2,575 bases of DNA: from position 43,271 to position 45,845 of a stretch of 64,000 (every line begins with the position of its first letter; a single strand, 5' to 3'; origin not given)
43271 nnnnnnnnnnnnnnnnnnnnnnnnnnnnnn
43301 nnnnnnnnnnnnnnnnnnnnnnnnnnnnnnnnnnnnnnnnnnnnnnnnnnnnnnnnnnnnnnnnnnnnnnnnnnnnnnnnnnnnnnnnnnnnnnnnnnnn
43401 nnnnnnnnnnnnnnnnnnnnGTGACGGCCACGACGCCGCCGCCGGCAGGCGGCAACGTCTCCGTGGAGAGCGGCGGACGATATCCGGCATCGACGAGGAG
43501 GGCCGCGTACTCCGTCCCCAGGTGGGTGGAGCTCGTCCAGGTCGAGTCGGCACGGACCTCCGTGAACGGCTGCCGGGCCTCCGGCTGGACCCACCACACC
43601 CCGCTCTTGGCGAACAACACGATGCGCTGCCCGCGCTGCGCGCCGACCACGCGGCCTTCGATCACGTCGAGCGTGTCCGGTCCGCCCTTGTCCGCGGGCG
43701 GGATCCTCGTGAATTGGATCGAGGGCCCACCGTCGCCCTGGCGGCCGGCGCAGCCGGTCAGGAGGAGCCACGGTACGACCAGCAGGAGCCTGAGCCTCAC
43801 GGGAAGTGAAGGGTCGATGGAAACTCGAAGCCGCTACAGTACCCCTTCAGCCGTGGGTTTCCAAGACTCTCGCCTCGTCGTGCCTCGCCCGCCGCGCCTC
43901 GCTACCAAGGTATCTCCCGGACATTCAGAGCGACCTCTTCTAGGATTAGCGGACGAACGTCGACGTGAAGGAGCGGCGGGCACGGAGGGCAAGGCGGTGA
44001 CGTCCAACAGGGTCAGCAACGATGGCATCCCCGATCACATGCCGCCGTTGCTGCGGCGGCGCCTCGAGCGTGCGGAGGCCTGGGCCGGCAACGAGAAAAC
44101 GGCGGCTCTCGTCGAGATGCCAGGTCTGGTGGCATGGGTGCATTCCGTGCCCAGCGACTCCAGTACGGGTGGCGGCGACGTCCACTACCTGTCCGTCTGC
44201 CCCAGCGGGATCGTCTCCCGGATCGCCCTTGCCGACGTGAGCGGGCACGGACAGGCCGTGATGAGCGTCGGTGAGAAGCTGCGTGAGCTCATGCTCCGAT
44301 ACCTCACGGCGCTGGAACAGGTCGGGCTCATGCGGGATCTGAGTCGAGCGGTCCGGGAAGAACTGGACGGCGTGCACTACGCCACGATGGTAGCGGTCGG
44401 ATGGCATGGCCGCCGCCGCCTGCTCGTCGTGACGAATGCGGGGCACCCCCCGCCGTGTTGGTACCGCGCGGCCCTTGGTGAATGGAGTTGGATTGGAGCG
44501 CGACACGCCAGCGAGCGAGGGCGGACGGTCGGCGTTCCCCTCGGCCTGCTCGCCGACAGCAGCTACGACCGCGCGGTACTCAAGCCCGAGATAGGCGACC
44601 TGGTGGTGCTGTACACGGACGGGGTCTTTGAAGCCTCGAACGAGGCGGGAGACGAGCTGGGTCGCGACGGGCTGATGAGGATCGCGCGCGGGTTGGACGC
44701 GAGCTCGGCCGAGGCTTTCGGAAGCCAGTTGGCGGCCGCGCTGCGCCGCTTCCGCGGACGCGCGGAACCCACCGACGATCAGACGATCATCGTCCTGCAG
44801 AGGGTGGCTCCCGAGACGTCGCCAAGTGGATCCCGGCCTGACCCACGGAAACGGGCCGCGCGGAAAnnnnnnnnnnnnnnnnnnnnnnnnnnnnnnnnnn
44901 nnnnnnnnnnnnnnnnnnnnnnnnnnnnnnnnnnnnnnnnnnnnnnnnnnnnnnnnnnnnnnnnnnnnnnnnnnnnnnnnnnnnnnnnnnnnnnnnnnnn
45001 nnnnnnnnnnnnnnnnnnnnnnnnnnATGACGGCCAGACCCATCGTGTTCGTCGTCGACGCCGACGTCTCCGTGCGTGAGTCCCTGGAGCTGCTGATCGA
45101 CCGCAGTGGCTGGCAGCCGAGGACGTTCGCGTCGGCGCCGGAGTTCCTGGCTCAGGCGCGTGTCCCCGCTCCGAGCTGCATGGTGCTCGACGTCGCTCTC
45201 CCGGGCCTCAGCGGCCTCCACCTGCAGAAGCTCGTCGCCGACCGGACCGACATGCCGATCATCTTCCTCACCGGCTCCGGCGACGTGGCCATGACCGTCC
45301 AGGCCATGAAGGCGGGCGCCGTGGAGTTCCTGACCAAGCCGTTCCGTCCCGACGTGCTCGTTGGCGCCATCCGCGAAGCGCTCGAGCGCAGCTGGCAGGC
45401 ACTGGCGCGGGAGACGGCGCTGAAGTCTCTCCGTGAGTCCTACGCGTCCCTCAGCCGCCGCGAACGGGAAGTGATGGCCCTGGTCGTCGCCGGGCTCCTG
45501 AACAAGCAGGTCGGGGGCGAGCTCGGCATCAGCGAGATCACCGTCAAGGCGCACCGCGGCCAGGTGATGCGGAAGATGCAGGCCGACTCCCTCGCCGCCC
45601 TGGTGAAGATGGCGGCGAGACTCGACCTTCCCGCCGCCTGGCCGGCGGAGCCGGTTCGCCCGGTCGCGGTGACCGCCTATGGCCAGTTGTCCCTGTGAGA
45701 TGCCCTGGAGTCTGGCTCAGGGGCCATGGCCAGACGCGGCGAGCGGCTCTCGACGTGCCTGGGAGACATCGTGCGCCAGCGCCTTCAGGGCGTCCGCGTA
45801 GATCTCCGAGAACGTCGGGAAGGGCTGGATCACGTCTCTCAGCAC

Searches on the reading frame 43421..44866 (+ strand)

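Call 35: search_protein_families(library=pfam, proteins=[window:43421-44866:+], max_evalue=0.0001)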
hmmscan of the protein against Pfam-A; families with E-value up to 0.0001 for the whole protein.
window:43421-44866:+ (482 aa): 1 family
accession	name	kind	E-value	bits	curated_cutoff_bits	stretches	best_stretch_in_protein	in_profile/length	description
PF07228.17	SpoIIE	-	7e-29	101.6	25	1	267-461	6-191/192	Stage II sporulation protein E (SpoIIE)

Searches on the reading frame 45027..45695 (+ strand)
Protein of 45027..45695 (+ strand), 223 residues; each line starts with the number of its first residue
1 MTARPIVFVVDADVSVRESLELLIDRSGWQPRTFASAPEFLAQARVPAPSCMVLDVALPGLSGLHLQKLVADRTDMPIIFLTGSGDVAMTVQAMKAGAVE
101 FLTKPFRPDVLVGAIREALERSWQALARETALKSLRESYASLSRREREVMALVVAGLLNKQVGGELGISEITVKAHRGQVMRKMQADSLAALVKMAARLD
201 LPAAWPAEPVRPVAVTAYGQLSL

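Call 32: search_protein_families(library=ncbifam, proteins=[window:45027-45695:+], max_evalue=0.001)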
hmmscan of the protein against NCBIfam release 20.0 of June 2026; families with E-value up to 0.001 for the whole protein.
window:45027-45695:+ (223 aa): 89 families (the best 25 are shown)
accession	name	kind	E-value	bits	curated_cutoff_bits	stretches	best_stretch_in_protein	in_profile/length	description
NF006900.1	PRK09390.1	equivalog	6.4e-58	195.6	255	1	1-198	1-199/203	response regulator FixJ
NF040749.1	tetrathio_RR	equivalog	5.6e-40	137.1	290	1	6-196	1-188/191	tetrathionate respiration response regulator TtrR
NF011896.0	PRK15369.1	equivalog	9e-23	81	242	1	47-201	48-209/211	two component system response regulator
NF047793.1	ResRegPgtA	equivalog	9.1e-21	74.1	650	1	6-130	7-132/414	two-component system response regulator PgtA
NF040689.1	MtrAB_MtrA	equivalog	2.6e-20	72.7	300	1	7-129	1-123/219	MtrAB system response regulator MtrA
NF041733.1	resp_reg_CseB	equivalog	4e-20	72.2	350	1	7-131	3-127/228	two-component system response regulator CseB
NF047785.1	respo_reg_MadR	equivalog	2.4e-19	69.5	300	1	8-201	4-208/209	MadR family response regulator transcription factor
NF051870.1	NAssimRespRegNtrX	equivalog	1.5e-17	63.6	600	1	7-131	4-129/452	nitrogen assimilation response regulator NtrX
NF007685.0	PRK10360.1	equivalog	3.4e-17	62.9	258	1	34-187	33-183/196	response regulator transcription factor UhpA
NF008296.0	PRK11083.1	equivalog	3.5e-17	62.6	273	1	4-132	3-131/228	two-component system response regulator CreB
TIGR01818.1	ntrC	equivalog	3.5e-17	62.3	558.6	1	7-127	1-122/463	nitrogen regulation protein NR(I)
NF045944.1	ResRegRpaBCyano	equivalog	5.4e-17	61.9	330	1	9-125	2-118/229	response regulator transcription factor RpaB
NF007935.0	PRK10651.1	equivalog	1.1e-16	60.7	250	1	41-188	45-202/216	two-component system response regulator NarL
TIGR02154.1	PhoB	equivalog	2.2e-16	59.8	296.2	1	6-128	4-129/226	phosphate regulon transcriptional regulator PhoB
NF052445.1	RespRegMctR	equivalog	3.9e-16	59.1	300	1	35-196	34-199/205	two-component system response regulator MctR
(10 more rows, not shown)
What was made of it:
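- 45027..45698 (+): Candidate regulator: a FixJ/NarL-family response regulator (receiver domain plus GerE helix-turn-helix). NCBIfam FixJ model scores 195.6 bits, below the 255-bit cutoff (call 32).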

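Call 33: search_solved_structures(query=window:45027-45695:+, max_evalue=1e-10)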
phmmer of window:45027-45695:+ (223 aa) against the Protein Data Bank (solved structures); distinct sequences matched with E-value up to 1e-10: 31.
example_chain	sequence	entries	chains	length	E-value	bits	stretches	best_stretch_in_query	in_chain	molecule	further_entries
1yio_A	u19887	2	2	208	4.6e-52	179.9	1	1-198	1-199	response regulatory protein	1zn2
5xso_A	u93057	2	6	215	5.9e-41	143.6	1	1-199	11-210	Response regulator FixJ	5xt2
1qkk_A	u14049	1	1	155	2e-21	79.9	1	3-127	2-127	C4-DICARBOXYLATE TRANSPORT TRANSCRIPTIONAL REGULATORY PROTEIN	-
1l5y_A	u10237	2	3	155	4.1e-21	78.9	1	3-132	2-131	C4-DICARBOXYLATE TRANSPORT TRANSCRIPTIONAL REGULATORY PROTEIN DCTD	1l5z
1d5w_A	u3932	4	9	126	2.9e-19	72.8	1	7-120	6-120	TRANSCRIPTIONAL REGULATORY PROTEIN FIXJ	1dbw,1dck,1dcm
3t6k_A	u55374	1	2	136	1.2e-17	67.5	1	7-122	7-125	Response regulator receiver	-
3nhz_A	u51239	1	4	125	2.9e-15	59.8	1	2-122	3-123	Two component system transcriptional regulator mtrA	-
1dc7_A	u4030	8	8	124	3.5e-15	59.5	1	4-120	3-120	NITROGEN REGULATION PROTEIN | NITROGEN REGULATION PROTEIN NR(I) | NTRC RECEIVER DOMAIN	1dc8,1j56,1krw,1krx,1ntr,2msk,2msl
5tqj_A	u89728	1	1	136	5.7e-15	58.8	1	2-111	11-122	Response regulator receiver protein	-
2gwr_A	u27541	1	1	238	7e-15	58.5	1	2-124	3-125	DNA-binding response regulator mtrA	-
9xzo_A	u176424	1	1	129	5.7e-14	55.6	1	7-119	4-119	De novo protein M1X0B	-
2jb9_A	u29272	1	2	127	9.2e-14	54.9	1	7-121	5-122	PHOSPHATE REGULON TRANSCRIPTIONAL REGULATORY PROTEIN PHOB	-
1zes_A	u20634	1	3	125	1.3e-13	54.4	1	7-121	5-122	Phosphate regulon transcriptional regulatory protein phoB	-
1b00_A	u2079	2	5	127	1.5e-13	54.2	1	7-121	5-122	PHOSPHATE REGULON TRANSCRIPTIONAL REGULATORY PROTEIN PHOB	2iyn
4d6x_A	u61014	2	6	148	3.6e-13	52.9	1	7-123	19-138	BACTERIAL REGULATORY, FIS FAMILY PROTEIN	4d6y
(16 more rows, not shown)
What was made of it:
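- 45027..45698 (+): Best solved-structure matches are 1yio (E 4.6e-52) and a FixJ chain (5xso) (call 33).
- Closest known: FixL/FixJ of rhizobia. Same: The regulator belongs to the same family: the NCBIfam FixJ model is its best hit (call 32) and a FixJ structure (5xso) is the second-best solved match (call 33).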

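Call 78: find_homologous_proteins(query=window:45027-45695:+, max_evalue=1e-40)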
Query window:45027-45695:+ (223 aa): 7999 proteins with E <= 1e-40 among 8000 candidates; the best 120 are listed.
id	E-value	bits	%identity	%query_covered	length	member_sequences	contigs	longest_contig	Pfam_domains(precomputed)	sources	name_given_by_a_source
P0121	2.8e-135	466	100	100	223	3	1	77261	PF00196.26,PF00072.31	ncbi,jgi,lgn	jgi:FixJ family two-component response regulator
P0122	1.0e-122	425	93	100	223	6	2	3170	PF00196.26,PF00072.31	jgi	-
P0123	6.5e-122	423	92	100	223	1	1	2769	PF00196.26,PF00072.31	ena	-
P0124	1.3e-121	422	92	100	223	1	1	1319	PF00196.26,PF00072.31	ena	-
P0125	2.1e-121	421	92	100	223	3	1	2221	PF00196.26,PF00072.31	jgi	-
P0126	1.3e-120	419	91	100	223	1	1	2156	PF00196.26,PF00072.31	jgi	jgi:FixJ family two-component response regulator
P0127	5.6e-120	416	91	100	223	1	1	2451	PF00196.26,PF00072.31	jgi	-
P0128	9.7e-120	416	91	100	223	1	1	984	PF00196.26,PF00072.31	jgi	-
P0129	1.1e-119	415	94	94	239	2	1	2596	PF00196.26,PF00072.31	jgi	jgi:FixJ family two-component response regulator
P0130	1.3e-119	415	91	100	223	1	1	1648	PF00196.26,PF00072.31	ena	-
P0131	3.4e-119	414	89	100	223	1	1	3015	PF00196.26,PF00072.31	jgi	jgi:FixJ family two-component response regulator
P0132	6.4e-119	413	91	100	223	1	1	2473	PF00196.26,PF00072.31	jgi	jgi:FixJ family two-component response regulator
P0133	2.4e-118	411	89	100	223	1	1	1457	PF00196.26,PF00072.31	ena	-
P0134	3.5e-118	411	91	97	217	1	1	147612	PF00196.26,PF00072.31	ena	-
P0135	1.4e-117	409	89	100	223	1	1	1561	PF00196.26,PF08281.19,PF00072.31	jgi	jgi:FixJ family two-component response regulator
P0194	8.3e-105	367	86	93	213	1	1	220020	PF00196.26,PF00072.31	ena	-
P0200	2.5e-103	362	85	92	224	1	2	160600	PF00196.26,PF08281.19,PF00072.31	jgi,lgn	jgi:FixJ family two-component response regulator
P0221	3.0e-99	349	82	94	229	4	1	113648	PF00196.26,PF08281.19,PF00072.31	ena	-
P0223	3.6e-99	348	81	97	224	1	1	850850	PF00196.26,PF08281.19,PF00072.31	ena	-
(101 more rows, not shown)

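Call 79: find_encoding_contigs(protein=P0134, flank=10000, max_places=1)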
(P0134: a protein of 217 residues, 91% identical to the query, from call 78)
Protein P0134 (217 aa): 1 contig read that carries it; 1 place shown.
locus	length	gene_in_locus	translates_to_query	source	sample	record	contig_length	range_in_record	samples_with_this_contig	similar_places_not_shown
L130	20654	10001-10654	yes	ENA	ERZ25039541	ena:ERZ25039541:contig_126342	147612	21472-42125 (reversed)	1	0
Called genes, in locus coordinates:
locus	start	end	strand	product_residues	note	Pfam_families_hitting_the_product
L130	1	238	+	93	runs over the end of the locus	PF03725:RNase_PH_C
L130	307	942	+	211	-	-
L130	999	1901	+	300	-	PF00512:HisKA, PF13581:HATPase_c_2 (weak), PF02518:HATPase_c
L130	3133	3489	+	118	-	PF02518:HATPase_c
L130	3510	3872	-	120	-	PF04402:SIMPL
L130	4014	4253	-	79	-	-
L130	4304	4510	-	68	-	PF01725:Ham1p_like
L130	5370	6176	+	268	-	PF01909:NTP_transf_2 (weak), PF18765:Polbeta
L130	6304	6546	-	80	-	-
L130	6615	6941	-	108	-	-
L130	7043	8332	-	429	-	PF01569:PAP2 (weak), PF22778:VCPO_2nd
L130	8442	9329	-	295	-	PF00126:HTH_1, PF03466:LysR_substrate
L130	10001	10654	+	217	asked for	PF00072:Response_reg, PF00196:GerE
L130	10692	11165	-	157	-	PF02627:CMD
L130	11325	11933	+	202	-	PF00174:Oxidored_molyb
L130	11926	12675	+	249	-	PF00970:FAD_binding_6, PF00175:NAD_binding_1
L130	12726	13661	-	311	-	PF08240:ADH_N, PF00107:ADH_zinc_N, PF13602:ADH_zinc_N_2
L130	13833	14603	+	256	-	PF02535:Zip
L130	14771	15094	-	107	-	-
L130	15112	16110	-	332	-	PF00795:CN_hydrolase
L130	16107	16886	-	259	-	PF07228:SpoIIE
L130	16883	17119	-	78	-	-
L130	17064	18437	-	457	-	PF00890:FAD_binding_2, PF03486:HI0933_like (faint), PF07992:Pyr_redox_2, PF13738:Pyr_redox_3, PF00070:Pyr_redox, PF02852:Pyr_redox_dim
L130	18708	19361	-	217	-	PF00903:Glyoxalase, PF22677:Ble-like_N (weak)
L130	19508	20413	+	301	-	-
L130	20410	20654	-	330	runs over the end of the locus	PF08534:Redoxin, PF00578:AhpC-TSA, PF13905:Thioredoxin_8 (weak), PF17991:Thioredoxin_10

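Call 80: find_encoding_contigs(protein=P0194, flank=10000, max_places=1)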
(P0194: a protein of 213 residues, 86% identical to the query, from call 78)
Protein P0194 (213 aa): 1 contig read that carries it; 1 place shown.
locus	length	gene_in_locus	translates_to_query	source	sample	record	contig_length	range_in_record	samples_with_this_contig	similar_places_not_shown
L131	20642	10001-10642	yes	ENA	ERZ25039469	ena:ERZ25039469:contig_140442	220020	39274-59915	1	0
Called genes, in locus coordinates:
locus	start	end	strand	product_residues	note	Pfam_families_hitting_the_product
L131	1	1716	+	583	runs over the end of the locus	PF13246:Cation_ATPase, PF00702:Hydrolase, PF08282:Hydrolase_3 (faint), PF00689:Cation_ATPase_C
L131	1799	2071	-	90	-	-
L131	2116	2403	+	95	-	-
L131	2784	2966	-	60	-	PF12833:HTH_18, PF00165:HTH_AraC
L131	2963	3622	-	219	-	PF02311:AraC_binding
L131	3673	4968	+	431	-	PF04389:Peptidase_M28 (weak), PF01546:Peptidase_M20, PF07687:M20_dimer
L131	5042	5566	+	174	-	PF05163:DinB, PF04978:MST, PF12867:DinB_2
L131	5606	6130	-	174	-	PF01625:PMSR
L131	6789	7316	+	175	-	PF01047:MarR, PF12802:MarR_2, PF13463:HTH_27, PF09339:HTH_IclR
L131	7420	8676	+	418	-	PF01011:PQQ (faint), PF13570:Beta-prop_ACSF4, PF13360:PQQ_2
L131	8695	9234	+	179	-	PF13302:Acetyltransf_3, PF13420:Acetyltransf_4, PF00583:Acetyltransf_1, PF13508:Acetyltransf_7, PF08445:FR47 (weak)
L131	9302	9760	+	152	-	PF07366:SnoaL, PF12680:SnoaL_2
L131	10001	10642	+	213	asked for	PF00072:Response_reg, PF00196:GerE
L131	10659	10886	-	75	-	PF20120:DUF6510, PF24444:DUF7563 (weak)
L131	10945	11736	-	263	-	PF00970:FAD_binding_6, PF00175:NAD_binding_1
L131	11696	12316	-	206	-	PF00174:Oxidored_molyb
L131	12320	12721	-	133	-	PF00190:Cupin_1, PF12973:Cupin_7, PF16867:DMSP_lyase (weak), PF05899:Cupin_3 (weak), PF07883:Cupin_2, PF02311:AraC_binding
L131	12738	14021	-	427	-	PF06441:EHN, PF00561:Abhydrolase_1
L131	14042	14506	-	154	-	-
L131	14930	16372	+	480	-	PF00795:CN_hydrolase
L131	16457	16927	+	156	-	PF07992:Pyr_redox_2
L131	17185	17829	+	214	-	PF07992:Pyr_redox_2, PF02852:Pyr_redox_dim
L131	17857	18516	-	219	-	-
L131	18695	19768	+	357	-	PF00108:Thiolase_N (weak), PF08545:ACP_syn_III, PF08541:ACP_syn_III_C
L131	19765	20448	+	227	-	PF00440:TetR_N, PF19344:TetR_C_32, PF17932:TetR_C_24 (weak), PF21943:TetR_C_46 (weak)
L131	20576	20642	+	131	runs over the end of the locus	-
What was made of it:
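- A MarR gene and a LysR gene lie near the regulator in L131 and L130 (calls 79, 80).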

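Call 81: find_encoding_contigs(protein=P0200, flank=10000, max_places=1)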
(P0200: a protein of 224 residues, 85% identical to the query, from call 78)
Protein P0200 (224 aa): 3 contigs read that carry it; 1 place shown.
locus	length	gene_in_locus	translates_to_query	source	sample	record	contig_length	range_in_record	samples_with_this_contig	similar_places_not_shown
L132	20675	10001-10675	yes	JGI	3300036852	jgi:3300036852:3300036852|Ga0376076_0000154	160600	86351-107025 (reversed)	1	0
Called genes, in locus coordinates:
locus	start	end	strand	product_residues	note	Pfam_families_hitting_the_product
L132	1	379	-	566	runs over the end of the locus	PF00027:cNMP_binding, PF00890:FAD_binding_2 (weak), PF01266:DAO (weak), PF01946:Thi4 (weak), PF07992:Pyr_redox_2, PF13450:NAD_binding_8 (weak), PF13738:Pyr_redox_3, PF00070:Pyr_redox (weak)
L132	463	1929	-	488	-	PF02321:OEP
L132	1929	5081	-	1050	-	PF00873:ACR_tran, PF03176:MMPL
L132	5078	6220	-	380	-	PF25917:BSH_RND, PF25876:HH_MFP_RND, PF25944:Beta-barrel_RND, PF25967:RND-MFP_C, PF25989:YknX_C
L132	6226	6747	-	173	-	-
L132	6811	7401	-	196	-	PF00210:Ferritin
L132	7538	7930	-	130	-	PF23621:BP74_N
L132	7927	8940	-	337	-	PF08240:ADH_N, PF00107:ADH_zinc_N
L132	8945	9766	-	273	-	PF00561:Abhydrolase_1, PF12146:Hydrolase_4, PF12697:Abhydrolase_6, PF00326:Peptidase_S9 (faint)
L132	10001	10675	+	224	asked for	PF00072:Response_reg, PF08281:Sigma70_r4_2 (weak), PF00196:GerE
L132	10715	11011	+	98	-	PF10944:DUF2630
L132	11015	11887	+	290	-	PF07228:SpoIIE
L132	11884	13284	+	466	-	PF07992:Pyr_redox_2, PF13738:Pyr_redox_3 (faint), PF00070:Pyr_redox, PF02852:Pyr_redox_dim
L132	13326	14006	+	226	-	PF00903:Glyoxalase, PF22677:Ble-like_N (faint)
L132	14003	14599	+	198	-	PF00578:AhpC-TSA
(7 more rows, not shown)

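Call 82: find_encoding_contigs(protein=P0221, flank=10000, max_places=1)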
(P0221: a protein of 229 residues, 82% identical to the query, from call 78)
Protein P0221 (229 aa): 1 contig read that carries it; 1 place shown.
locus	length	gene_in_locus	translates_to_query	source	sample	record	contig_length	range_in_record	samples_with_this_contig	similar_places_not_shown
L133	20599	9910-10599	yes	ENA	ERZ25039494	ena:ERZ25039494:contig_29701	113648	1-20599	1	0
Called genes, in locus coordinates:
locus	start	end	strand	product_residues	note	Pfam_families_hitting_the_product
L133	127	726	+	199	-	PF01725:Ham1p_like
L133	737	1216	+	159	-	PF01042:Ribonuc_L-PSP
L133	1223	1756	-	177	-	-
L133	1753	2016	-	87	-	PF01138:RNase_PH (weak)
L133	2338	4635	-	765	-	PF13432:TPR_16 (faint), PF13428:TPR_14 (faint), PF07719:TPR_2 (faint), PF13174:TPR_6 (faint), PF14559:TPR_19 (weak), PF01464:SLT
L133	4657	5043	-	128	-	-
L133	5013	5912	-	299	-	-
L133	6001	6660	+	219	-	PF00730:HhH-GPD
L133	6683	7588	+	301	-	-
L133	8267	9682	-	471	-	PF01406:tRNA-synt_1e, PF01921:tRNA-synt_1f (faint), PF09334:tRNA-synt_1g (faint), PF09190:DALR_2, PF23493:CysS_C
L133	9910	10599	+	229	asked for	PF00072:Response_reg, PF08281:Sigma70_r4_2 (weak), PF00196:GerE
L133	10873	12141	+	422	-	PF06441:EHN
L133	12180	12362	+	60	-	-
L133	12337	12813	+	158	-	PF00795:CN_hydrolase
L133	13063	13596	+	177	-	PF03625:DUF302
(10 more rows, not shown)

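Call 83: find_encoding_contigs(protein=P0223, flank=10000, max_places=1)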
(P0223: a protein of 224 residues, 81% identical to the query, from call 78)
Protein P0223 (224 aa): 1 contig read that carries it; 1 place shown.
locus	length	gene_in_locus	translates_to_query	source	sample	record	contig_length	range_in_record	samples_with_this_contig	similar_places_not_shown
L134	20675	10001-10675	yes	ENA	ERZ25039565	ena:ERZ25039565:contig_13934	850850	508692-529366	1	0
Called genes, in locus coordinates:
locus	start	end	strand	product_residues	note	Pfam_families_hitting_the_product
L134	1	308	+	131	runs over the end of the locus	-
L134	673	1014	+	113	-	-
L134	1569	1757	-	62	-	-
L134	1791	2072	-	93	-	-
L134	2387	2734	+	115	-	PF03551:PadR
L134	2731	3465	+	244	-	-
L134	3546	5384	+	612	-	PF02687:FtsX, PF12704:MacB_PCD, PF02687:FtsX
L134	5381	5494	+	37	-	-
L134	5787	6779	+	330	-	PF01370:Epimerase, PF05368:NmrA (weak), PF13460:NAD_binding_10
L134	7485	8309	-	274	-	PF00561:Abhydrolase_1, PF12146:Hydrolase_4, PF12697:Abhydrolase_6, PF00326:Peptidase_S9 (faint), PF12146:Hydrolase_4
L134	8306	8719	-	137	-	PF23621:BP74_N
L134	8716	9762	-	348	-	PF08240:ADH_N, PF00107:ADH_zinc_N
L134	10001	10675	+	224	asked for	PF00072:Response_reg, PF08281:Sigma70_r4_2 (faint), PF00196:GerE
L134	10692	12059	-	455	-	PF01134:GIDA (weak), PF03486:HI0933_like (faint), PF07992:Pyr_redox_2, PF12831:FAD_oxidored (faint), PF13738:Pyr_redox_3 (weak), PF00070:Pyr_redox, PF02852:Pyr_redox_dim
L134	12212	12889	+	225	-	PF00903:Glyoxalase, PF22677:Ble-like_N (weak)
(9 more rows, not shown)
